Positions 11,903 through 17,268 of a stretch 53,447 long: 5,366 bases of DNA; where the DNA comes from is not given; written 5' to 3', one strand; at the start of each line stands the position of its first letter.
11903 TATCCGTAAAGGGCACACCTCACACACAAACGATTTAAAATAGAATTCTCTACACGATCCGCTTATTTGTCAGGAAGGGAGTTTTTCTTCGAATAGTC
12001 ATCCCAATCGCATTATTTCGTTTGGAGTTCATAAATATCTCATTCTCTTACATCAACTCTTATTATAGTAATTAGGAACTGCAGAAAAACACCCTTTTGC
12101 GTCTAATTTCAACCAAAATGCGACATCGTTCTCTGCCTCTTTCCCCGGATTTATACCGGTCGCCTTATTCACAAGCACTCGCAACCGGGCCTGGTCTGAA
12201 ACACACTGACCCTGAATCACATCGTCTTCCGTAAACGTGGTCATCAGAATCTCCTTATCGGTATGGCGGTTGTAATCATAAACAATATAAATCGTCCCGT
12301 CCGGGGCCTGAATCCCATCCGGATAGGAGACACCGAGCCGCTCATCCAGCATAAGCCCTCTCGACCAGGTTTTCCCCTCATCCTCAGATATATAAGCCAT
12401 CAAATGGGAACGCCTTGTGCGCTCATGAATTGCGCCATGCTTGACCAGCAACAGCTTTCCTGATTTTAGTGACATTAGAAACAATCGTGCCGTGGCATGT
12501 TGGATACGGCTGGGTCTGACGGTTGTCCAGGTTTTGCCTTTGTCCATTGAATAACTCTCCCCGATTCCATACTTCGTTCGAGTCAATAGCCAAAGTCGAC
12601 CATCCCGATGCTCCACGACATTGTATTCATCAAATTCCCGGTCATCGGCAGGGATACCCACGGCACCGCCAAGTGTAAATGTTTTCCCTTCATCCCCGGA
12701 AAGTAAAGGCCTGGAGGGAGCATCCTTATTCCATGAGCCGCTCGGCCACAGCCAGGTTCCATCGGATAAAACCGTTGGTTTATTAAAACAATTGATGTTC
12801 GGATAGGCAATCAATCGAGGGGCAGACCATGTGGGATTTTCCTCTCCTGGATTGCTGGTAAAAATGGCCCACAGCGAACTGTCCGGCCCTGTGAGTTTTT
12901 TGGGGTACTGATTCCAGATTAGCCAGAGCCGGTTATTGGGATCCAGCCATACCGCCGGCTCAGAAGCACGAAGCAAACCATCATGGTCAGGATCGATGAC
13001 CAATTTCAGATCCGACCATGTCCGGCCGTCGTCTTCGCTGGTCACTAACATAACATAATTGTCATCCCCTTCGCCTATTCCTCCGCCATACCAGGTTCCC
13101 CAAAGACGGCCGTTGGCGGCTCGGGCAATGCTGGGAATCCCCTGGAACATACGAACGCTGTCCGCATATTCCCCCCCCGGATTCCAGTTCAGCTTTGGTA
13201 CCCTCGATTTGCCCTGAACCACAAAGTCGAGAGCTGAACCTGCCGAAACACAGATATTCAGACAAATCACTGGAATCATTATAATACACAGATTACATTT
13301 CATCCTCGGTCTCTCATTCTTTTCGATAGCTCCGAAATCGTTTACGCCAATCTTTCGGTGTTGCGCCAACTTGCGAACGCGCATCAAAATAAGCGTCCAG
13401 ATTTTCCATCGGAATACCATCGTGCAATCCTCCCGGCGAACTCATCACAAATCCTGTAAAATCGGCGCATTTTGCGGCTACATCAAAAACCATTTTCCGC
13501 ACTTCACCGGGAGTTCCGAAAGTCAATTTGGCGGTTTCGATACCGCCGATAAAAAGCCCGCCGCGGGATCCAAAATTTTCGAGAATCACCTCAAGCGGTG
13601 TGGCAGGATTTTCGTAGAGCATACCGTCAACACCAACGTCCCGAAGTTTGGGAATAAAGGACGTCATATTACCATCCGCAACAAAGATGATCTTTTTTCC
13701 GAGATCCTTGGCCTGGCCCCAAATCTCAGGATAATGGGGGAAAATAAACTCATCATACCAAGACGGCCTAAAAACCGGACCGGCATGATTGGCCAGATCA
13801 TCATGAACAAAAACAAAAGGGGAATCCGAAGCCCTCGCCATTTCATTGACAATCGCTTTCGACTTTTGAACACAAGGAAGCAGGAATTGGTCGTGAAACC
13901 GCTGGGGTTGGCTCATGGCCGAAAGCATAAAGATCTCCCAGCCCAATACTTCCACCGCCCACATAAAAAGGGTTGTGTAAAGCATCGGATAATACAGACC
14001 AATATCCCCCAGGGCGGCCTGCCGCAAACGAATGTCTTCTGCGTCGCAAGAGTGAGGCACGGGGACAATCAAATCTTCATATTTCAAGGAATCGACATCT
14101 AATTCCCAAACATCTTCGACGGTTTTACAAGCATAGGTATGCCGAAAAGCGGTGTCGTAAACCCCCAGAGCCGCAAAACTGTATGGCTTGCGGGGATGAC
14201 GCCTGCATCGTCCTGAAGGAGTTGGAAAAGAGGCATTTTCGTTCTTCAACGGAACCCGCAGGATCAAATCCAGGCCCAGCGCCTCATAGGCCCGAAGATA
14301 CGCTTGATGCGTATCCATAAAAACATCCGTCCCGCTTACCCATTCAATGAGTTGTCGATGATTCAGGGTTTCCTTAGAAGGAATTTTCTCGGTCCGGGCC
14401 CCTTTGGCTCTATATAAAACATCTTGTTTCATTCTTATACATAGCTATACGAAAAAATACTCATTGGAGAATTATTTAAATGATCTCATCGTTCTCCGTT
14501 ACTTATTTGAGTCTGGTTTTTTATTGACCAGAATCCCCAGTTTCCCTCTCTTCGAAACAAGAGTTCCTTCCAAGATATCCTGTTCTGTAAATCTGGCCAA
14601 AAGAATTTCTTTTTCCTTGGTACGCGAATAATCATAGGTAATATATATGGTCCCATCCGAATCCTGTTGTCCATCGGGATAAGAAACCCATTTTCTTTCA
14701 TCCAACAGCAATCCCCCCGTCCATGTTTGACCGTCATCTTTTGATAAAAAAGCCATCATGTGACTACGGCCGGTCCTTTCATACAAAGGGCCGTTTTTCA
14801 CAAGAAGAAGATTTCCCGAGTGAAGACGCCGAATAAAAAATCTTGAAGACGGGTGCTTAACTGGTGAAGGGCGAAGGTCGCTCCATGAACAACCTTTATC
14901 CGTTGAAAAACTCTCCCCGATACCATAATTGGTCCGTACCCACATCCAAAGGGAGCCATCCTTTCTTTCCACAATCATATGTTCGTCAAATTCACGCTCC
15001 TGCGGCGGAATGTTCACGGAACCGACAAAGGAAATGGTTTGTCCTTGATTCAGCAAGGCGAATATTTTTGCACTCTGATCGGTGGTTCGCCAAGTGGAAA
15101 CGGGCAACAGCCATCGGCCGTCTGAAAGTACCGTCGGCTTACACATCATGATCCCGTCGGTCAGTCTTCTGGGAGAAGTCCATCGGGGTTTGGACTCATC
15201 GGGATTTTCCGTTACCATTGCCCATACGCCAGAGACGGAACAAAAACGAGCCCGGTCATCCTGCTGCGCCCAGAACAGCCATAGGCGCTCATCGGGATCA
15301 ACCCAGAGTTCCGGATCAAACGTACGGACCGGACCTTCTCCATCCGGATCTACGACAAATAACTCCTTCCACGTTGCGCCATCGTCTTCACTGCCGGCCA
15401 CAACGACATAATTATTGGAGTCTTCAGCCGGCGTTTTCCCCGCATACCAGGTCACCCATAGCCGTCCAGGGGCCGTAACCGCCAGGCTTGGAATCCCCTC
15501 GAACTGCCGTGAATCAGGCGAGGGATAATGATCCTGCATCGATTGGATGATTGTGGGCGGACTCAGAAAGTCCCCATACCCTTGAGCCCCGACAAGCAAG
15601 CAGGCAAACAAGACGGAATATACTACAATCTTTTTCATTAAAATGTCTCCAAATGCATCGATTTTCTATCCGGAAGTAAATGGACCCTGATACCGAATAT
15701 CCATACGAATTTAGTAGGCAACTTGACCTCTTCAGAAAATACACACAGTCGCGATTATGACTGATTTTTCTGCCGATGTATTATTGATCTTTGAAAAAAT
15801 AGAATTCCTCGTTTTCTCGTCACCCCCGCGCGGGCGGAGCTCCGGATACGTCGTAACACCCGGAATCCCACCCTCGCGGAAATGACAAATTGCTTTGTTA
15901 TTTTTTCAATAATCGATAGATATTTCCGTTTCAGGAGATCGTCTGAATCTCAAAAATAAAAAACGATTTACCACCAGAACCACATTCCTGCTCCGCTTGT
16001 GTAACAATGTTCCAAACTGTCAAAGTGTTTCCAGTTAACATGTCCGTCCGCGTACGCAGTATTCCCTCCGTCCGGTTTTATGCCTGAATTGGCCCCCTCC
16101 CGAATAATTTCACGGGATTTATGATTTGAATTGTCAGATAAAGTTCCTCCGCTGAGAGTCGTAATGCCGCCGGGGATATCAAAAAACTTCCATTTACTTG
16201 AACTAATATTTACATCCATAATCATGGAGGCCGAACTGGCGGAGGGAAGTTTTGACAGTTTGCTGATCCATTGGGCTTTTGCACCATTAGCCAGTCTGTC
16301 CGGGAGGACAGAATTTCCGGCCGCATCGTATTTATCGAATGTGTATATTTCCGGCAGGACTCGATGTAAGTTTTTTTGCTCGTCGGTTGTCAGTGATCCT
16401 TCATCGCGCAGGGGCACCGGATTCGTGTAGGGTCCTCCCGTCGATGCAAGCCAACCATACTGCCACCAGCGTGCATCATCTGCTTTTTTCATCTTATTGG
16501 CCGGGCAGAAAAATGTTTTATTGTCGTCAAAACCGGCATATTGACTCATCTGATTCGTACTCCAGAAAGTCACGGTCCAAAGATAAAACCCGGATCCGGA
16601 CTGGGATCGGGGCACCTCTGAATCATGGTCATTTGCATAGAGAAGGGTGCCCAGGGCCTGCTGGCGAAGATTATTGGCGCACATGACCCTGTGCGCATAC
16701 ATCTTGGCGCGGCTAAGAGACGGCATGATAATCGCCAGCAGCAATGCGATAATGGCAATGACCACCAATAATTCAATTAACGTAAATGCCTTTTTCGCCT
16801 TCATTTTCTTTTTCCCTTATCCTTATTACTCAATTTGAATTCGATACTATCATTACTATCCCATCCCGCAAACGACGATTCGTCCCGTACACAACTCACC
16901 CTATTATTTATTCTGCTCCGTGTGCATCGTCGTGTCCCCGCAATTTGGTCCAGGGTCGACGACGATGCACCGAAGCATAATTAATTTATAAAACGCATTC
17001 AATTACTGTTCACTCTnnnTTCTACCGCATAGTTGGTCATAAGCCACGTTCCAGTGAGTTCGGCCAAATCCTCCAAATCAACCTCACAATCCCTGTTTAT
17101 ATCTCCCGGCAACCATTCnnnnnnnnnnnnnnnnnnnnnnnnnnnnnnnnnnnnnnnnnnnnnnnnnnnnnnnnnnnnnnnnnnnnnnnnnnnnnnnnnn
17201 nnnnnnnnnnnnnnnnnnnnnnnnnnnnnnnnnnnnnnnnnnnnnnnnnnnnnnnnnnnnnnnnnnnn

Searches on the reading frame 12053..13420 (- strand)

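Call 16: search_protein_families(library=pfam, proteins=[window:12053-13420:-], max_evalue=0.01)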
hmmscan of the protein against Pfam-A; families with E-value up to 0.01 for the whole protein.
window:12053-13420:- (455 aa): 6 families
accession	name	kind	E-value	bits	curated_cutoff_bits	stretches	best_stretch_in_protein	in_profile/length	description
PF13088.12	BNR_2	-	5.3e-30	105.2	31.4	1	104-379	1-277/277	BNR repeat-like domain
PF15902.12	Sortilin-Vps10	-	1e-06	28.3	33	1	240-401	5-157/446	Sortilin, neurotensin receptor 3,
PF13859.12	BNR_3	-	7.5e-05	22.7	27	1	123-300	30-212/308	BNR repeat-like domain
PF02012.26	BNR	-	0.00012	22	27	0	343-354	1-12/12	BNR/Asp-box repeat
PF24316.1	Tli3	-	0.00094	20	27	0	119-138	80-99/129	T6SS Tli3 immunity protein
PF11178.13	DUF2963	-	0.0064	16.3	22.6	0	373-401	3-32/52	Protein of unknown function (DUF2963)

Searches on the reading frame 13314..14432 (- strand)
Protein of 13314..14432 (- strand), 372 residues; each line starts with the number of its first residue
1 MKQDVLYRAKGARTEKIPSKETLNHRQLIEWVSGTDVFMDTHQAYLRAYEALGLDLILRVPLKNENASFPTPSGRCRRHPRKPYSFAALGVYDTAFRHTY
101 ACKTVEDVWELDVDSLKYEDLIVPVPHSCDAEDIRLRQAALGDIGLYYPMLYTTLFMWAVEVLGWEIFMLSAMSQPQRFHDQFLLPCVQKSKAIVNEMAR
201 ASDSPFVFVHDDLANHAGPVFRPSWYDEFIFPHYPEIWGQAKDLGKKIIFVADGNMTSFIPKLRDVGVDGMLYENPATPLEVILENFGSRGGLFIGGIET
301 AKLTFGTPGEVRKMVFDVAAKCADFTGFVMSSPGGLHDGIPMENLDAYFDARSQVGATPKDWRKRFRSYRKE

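Call 16: search_protein_families(library=pfam, proteins=[window:13314-14432:-], max_evalue=0.01)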
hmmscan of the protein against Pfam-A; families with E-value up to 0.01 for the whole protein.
window:13314-14432:- (372 aa): 1 family
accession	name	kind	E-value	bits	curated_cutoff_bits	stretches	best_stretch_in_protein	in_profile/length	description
PF01208.23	URO-D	-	1.2e-10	41.4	23.9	1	174-353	171-344/346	Uroporphyrinogen decarboxylase (URO-D)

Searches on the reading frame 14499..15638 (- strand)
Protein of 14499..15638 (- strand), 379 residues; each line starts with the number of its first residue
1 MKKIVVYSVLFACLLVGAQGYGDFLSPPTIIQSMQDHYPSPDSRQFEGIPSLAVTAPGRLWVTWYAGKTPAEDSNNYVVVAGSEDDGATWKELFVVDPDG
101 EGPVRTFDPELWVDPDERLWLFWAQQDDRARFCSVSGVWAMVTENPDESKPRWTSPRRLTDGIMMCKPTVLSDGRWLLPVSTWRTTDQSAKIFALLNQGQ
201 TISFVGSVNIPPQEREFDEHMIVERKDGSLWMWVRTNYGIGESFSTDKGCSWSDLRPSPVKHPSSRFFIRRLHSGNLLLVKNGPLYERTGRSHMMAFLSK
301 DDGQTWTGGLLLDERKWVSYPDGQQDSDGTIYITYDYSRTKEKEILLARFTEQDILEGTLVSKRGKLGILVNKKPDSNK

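Call 16: search_protein_families(library=pfam, proteins=[window:14499-15638:-], max_evalue=0.01)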
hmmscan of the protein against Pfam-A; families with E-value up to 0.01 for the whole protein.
window:14499-15638:- (379 aa): 5 families
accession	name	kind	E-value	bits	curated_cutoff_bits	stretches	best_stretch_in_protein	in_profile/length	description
PF13088.12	BNR_2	-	9.1e-29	101.1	31.4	1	58-333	1-277/277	BNR repeat-like domain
PF04616.20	Glyco_hydro_43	-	1.3e-07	31.7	32.2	1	61-131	80-146/288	Glycosyl hydrolases family 43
PF13859.12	BNR_3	-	1.5e-05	25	27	1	71-254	23-212/308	BNR repeat-like domain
PF13810.12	DUF4185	-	0.00032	20.5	39.5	0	44-92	90-141/309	Domain of unknown function (DUF4185)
PF15892.11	BNR_4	-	0.0016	18.3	27.3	0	54-93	157-196/272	BNR repeat-containing family member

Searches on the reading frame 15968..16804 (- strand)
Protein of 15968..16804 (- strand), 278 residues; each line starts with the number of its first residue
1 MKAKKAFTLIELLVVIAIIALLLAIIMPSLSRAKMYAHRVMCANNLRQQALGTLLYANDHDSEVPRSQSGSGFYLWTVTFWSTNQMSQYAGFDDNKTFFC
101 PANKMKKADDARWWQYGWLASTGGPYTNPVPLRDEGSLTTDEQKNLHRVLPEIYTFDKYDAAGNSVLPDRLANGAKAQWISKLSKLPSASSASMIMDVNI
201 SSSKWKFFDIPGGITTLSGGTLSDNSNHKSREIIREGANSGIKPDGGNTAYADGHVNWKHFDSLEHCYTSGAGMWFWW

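Call 16: search_protein_families(library=pfam, proteins=[window:15968-16804:-], max_evalue=0.01)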
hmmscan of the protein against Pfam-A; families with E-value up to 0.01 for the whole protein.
window:15968-16804:- (278 aa): 2 families
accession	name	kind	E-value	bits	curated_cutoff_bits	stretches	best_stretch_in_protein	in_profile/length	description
PF07963.17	N_methyl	-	1.7e-07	30.9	21.2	1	1-26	1-26/27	Prokaryotic N-terminal methylation motif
PF14987.11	NADHdh_A3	-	8.3e-05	23.3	27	0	115-138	34-57/78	NADH dehydrogenase 1 alpha subcomplex subunit 3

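Call 80: search_protein_families(library=ncbifam, proteins=[window:15968-16804:-], max_evalue=1)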
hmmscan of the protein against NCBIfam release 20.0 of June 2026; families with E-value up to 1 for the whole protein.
window:15968-16804:- (278 aa): 18 families
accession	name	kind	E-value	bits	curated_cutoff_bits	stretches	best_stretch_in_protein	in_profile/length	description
NF040999.1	pilin_ComGC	equivalog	1.6e-07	31.4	75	1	4-38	1-35/84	competence type IV pilus major pilin ComGC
TIGR02532.1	IV_pilin_GFxxxE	domain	9.1e-07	28.5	16.3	1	5-27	2-24/24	prepilin-type N-terminal cleavage/methylation domain-containing protein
TIGR02596.1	TIGR02596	subfamily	1.7e-06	28.3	70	1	7-33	1-27/196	Verru_Chthon cassette protein D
TIGR01710.1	typeII_sec_gspG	equivalog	5.2e-06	26.5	88.85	1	6-47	2-43/134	type II secretion system major pseudopilin GspG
NF007862.0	PRK10574.1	equivalog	5.8e-06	26.5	138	1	1-31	1-31/145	prepilin peptidase-dependent pilin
NF041013.1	T4P_ComGE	equivalog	1.5e-05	25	49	1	2-32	1-31/83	competence type IV pilus minor pilin ComGE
TIGR01708.2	typeII_sec_gspH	equivalog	8.3e-05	22.6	80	1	6-32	3-29/169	type II secretion system minor pseudopilin GspH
NF040982.1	ComGD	equivalog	0.00033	21.1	70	1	4-40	1-37/139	competence type IV pilus minor pilin ComGD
NF041775.1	typeIV_PilA_Myxo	equivalog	0.00053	20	400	1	5-39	11-45/214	type IV pilin protein PilA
NF047828.1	T3SSXpsI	equivalog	0.0045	17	150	1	5-51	2-45/132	type II secretion system protein XpsI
NF041002.1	pilin_ComGF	equivalog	0.0047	17.2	80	1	4-33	1-30/139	competence type IV pilus minor pilin ComGF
TIGR01707.1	gspI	equivalog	0.0056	17.2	44.35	1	7-35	2-30/101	type II secretion system minor pseudopilin GspI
TIGR02599.1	TIGR02599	subfamily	0.0062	15.8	256.5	1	6-34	1-29/361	Verru_Chthon cassette protein C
NF007800.0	PRK10506.1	equivalog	0.013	15.3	158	1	1-26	5-30/163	prepilin peptidase-dependent protein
TIGR04294.2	pre_pil_HX9DG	domain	0.015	15.1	19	1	244-258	6-20/22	H-X9-DG-CTERM domain-containing protein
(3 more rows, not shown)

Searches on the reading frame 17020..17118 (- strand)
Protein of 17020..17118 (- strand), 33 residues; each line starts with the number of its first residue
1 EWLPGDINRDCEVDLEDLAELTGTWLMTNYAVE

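Call 8: search_protein_families(library=pfam, proteins=[window:17020-17118:-], max_evalue=10)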
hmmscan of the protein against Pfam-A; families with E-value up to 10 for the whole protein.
seq(33 aa): 1 family
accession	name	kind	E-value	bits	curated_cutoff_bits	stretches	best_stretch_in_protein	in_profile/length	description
PF00404.24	Dockerin_1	-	0.11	13.1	22.9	1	4-23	1-20/57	Dockerin type I domain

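Call 9: search_protein_families(library=ncbifam, proteins=[window:17020-17118:-], max_evalue=10)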
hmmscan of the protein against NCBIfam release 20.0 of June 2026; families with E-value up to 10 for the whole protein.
seq(33 aa): 0 families
